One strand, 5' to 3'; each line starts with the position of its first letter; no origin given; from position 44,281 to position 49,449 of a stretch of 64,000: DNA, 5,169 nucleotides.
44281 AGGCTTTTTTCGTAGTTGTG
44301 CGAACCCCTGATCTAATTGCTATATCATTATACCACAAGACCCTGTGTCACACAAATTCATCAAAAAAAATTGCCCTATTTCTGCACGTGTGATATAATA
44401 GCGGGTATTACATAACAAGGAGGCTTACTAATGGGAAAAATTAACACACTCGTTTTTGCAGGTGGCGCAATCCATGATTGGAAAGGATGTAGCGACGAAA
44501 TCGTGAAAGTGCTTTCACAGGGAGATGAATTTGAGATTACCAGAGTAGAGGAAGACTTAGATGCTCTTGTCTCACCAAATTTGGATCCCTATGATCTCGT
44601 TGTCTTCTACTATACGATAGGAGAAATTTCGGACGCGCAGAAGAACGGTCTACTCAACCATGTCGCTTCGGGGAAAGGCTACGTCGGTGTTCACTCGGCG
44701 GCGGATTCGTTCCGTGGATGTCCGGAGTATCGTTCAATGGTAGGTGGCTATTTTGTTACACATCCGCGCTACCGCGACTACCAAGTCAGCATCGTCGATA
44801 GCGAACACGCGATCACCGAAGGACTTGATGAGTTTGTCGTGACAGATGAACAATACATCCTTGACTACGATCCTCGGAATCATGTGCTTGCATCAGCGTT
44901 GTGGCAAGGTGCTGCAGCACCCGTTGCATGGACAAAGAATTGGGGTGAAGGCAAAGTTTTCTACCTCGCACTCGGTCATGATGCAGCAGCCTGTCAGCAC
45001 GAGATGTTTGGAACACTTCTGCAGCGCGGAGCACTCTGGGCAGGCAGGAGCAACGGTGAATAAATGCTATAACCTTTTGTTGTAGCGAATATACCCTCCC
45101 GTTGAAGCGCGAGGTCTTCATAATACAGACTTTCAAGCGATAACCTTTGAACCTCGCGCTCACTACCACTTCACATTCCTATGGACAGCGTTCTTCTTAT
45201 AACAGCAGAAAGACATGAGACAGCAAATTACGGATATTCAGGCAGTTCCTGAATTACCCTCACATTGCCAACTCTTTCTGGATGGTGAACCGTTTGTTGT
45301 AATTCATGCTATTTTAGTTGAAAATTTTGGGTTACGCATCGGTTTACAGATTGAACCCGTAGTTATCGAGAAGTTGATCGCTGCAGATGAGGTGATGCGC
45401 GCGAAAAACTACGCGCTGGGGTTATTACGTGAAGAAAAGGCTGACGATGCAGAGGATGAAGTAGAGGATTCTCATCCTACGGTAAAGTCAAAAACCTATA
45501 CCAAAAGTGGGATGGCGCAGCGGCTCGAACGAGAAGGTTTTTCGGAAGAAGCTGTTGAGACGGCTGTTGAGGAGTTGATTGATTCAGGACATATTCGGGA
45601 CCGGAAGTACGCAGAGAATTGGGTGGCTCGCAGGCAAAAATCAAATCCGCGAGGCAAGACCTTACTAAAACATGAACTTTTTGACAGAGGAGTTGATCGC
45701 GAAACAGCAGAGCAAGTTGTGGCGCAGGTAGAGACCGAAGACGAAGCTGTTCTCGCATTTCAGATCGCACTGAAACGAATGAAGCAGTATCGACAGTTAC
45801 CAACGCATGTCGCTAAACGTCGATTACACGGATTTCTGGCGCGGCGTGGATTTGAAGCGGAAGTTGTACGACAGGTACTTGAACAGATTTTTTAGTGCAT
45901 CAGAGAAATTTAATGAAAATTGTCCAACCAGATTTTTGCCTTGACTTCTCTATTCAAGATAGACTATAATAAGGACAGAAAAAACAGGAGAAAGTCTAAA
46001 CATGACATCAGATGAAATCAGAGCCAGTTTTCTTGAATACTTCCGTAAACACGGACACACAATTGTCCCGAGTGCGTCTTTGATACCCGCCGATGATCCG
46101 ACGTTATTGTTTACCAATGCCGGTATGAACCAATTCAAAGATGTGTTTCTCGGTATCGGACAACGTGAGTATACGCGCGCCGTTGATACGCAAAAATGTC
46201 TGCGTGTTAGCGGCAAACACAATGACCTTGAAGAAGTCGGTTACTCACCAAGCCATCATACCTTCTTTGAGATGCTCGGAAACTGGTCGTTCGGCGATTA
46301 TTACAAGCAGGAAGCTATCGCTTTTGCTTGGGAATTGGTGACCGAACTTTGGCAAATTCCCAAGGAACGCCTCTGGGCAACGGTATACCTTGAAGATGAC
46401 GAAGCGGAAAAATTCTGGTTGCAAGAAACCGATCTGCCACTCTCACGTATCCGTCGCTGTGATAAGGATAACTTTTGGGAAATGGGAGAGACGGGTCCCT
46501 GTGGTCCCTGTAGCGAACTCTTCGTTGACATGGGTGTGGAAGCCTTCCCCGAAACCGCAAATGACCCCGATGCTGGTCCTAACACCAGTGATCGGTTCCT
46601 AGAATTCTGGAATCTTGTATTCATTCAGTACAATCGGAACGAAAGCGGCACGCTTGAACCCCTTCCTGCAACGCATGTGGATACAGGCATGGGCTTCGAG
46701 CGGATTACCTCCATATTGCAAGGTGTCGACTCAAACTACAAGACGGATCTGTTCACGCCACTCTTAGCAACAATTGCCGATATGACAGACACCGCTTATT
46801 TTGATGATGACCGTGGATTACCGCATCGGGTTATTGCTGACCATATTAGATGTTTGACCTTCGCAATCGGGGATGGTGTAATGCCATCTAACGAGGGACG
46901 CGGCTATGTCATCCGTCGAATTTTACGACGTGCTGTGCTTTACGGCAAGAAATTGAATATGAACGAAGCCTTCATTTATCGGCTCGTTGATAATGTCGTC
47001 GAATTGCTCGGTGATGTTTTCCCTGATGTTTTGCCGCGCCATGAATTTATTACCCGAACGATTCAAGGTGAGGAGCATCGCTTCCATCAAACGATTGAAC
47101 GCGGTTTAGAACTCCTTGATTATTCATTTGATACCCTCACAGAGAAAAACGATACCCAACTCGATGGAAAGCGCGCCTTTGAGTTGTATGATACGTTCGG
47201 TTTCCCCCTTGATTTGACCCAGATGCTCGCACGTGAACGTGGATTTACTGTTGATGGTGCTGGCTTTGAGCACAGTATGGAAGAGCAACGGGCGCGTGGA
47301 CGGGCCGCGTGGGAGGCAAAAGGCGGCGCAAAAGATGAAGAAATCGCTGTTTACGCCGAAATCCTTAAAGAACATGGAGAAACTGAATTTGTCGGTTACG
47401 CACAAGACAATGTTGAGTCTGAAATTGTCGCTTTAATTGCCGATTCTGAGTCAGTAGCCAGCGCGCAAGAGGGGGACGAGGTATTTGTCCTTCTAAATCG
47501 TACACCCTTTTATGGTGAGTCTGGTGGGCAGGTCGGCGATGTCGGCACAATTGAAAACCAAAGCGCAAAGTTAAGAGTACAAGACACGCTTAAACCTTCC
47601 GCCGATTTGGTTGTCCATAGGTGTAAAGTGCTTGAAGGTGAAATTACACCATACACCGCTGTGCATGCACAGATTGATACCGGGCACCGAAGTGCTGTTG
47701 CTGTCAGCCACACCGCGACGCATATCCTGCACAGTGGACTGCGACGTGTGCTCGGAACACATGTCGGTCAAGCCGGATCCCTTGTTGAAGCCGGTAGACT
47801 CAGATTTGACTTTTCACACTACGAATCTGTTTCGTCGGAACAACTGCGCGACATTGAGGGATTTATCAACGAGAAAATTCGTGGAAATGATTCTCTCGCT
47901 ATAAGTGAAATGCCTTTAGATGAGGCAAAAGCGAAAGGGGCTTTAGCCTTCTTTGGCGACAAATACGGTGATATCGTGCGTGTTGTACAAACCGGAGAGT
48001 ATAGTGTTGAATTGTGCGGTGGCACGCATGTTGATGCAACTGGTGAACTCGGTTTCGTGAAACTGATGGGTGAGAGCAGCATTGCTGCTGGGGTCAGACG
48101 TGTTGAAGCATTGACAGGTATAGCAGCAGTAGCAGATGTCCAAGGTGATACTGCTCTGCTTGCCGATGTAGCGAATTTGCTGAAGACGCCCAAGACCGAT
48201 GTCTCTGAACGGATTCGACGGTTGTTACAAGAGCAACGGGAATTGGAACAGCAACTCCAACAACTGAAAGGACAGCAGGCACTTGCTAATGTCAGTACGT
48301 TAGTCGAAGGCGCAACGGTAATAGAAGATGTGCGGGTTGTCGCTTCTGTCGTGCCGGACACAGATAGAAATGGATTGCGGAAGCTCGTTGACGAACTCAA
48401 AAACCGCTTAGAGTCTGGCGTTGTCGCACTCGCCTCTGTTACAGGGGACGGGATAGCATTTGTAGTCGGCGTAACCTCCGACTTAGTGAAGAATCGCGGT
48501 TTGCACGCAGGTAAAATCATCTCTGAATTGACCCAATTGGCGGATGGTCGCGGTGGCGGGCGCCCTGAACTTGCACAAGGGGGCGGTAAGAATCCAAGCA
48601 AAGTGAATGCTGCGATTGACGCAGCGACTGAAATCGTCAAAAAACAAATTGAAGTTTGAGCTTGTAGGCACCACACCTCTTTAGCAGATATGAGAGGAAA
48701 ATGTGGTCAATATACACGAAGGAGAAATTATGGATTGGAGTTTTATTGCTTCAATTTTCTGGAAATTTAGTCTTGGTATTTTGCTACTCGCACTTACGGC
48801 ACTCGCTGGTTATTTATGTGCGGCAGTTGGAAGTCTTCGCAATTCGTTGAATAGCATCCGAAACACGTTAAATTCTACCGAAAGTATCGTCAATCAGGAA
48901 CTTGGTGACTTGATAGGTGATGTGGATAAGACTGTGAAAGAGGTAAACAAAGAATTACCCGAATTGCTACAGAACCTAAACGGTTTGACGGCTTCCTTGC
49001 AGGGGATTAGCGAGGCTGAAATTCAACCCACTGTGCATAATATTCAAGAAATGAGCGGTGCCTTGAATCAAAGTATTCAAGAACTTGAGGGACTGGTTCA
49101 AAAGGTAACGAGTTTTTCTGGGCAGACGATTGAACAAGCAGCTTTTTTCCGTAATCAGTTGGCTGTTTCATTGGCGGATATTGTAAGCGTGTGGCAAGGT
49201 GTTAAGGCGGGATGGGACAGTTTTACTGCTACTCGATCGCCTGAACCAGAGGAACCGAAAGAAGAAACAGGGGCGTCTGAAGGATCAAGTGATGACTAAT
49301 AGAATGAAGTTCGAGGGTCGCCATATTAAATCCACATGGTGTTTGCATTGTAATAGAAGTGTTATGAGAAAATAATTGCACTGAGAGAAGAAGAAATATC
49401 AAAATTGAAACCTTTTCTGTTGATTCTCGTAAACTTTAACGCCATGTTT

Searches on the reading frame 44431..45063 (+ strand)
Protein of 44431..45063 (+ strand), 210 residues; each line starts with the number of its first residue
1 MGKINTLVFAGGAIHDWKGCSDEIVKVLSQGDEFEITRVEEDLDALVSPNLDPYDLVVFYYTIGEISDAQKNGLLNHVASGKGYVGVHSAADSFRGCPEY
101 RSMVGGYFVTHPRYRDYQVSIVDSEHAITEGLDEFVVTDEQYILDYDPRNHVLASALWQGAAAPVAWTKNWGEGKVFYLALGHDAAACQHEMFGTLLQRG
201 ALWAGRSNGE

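Call 13: search_protein_families(library=pfam, proteins=[window:44431-45063:+])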
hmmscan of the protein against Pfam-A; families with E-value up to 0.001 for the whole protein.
window:44431-45063:+ (210 aa): 1 family
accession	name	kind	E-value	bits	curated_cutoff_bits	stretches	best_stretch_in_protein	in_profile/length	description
PF06283.17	ThuA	-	2.3e-44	152.6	33.4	1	7-204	3-209/209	Trehalose utilisation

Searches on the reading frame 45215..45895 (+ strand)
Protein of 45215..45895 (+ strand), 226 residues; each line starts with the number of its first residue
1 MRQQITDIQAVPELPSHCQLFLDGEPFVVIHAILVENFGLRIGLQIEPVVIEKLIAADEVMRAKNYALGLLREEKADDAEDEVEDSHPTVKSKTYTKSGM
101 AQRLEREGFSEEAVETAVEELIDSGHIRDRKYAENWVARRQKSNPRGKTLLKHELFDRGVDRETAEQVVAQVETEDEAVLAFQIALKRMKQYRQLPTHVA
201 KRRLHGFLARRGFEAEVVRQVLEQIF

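Call 13: search_protein_families(library=pfam, proteins=[window:45215-45895:+])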
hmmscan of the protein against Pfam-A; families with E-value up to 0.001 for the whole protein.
window:45215-45895:+ (226 aa): 3 families
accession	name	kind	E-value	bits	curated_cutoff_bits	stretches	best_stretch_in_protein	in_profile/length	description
PF02631.22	RecX_HTH2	-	1.1e-11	45.2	26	1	129-168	2-41/42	RecX, second three-helix domain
PF21981.2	RecX_HTH3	-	3e-10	40.5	26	1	175-222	1-48/48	RecX, third three-helix domain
PF21982.2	RecX_HTH1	-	2.4e-08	34.3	26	0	95-121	14-40/40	RecX, first three-helix domain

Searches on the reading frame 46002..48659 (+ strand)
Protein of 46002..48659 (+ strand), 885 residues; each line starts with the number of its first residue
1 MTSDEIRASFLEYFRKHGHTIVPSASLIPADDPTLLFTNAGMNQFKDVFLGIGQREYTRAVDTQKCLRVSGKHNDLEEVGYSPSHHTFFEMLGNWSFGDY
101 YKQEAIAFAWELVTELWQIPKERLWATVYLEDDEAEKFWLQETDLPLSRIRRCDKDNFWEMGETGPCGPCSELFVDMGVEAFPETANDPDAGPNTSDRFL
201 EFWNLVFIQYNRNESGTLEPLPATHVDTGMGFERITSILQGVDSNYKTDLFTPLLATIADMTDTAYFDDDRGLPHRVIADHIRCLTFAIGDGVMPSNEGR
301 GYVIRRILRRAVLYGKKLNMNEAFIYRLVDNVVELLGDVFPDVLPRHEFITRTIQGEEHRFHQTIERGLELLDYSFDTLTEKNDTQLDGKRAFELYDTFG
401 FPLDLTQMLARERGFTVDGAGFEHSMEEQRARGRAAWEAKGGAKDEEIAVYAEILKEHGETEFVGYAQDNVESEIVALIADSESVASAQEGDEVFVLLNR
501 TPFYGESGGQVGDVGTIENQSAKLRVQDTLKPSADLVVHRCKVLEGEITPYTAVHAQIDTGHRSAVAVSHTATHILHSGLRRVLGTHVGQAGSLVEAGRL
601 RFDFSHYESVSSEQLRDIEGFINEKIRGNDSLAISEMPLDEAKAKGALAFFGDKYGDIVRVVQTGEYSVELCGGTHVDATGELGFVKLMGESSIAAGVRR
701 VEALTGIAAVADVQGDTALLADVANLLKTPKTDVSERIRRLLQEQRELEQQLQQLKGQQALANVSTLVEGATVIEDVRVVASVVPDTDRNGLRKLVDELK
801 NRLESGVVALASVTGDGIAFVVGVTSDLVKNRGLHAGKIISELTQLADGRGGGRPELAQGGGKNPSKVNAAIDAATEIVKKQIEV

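Call 13: search_protein_families(library=pfam, proteins=[window:46002-48659:+])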
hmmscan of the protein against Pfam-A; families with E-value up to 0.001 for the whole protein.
window:46002-48659:+ (885 aa): 3 families
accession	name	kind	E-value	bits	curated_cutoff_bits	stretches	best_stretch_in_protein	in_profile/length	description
PF01411.24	tRNA-synt_2c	-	8.6e-213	708.3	30.3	1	5-560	1-550/552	tRNA synthetases class II (A)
PF02272.25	DHHA1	-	3.5e-18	66.4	25.9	1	777-881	2-102/102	DHHA1 domain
PF07973.19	tRNA_SAD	-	8.2e-17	61.4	24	1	659-702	1-44/44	Threonyl and Alanyl tRNA synthetase second additional domain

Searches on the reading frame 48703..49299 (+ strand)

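Call 45: search_protein_families(library=pfam, proteins=[window:48703-49299:+])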
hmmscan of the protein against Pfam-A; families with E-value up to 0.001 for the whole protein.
window:48703-49299:+ (198 aa): 9 families
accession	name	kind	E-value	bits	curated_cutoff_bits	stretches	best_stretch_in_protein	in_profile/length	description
PF06103.16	DUF948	-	6.7e-08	33.1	37.2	1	27-121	6-84/89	Bacterial protein of unknown function (DUF948)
PF11887.13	Mce4_CUP1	-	1.8e-06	28.2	32.6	1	66-144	58-138/222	Cholesterol uptake porter CUP1 of Mce4, putative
PF07464.16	ApoLp-III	-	9.6e-06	26.2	36.3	1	41-136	34-125/146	Apolipophorin-III precursor (apoLp-III)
PF20870.2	FAM186A-B_N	-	2.6e-05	24.2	27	1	70-146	74-149/243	FAM186A/B, N-terminal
PF04513.17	Baculo_PEP_C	-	3.3e-05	24.4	38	1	44-146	24-126/140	Baculovirus polyhedron envelope protein, PEP, C terminus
PF06009.19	Laminin_II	-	0.00019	21.9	33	1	41-117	25-98/138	Laminin Domain II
PF05531.17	NPV_P10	-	0.00041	21.2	29.8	0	70-117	19-64/75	Nucleopolyhedrovirus P10 protein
PF06008.19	Laminin_I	-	0.0005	20.3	34.6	1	40-148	12-115/259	Laminin Domain I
PF06705.16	SF-assemblin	-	0.00095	19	30.6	0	44-92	89-137/247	SF-assemblin/beta giardin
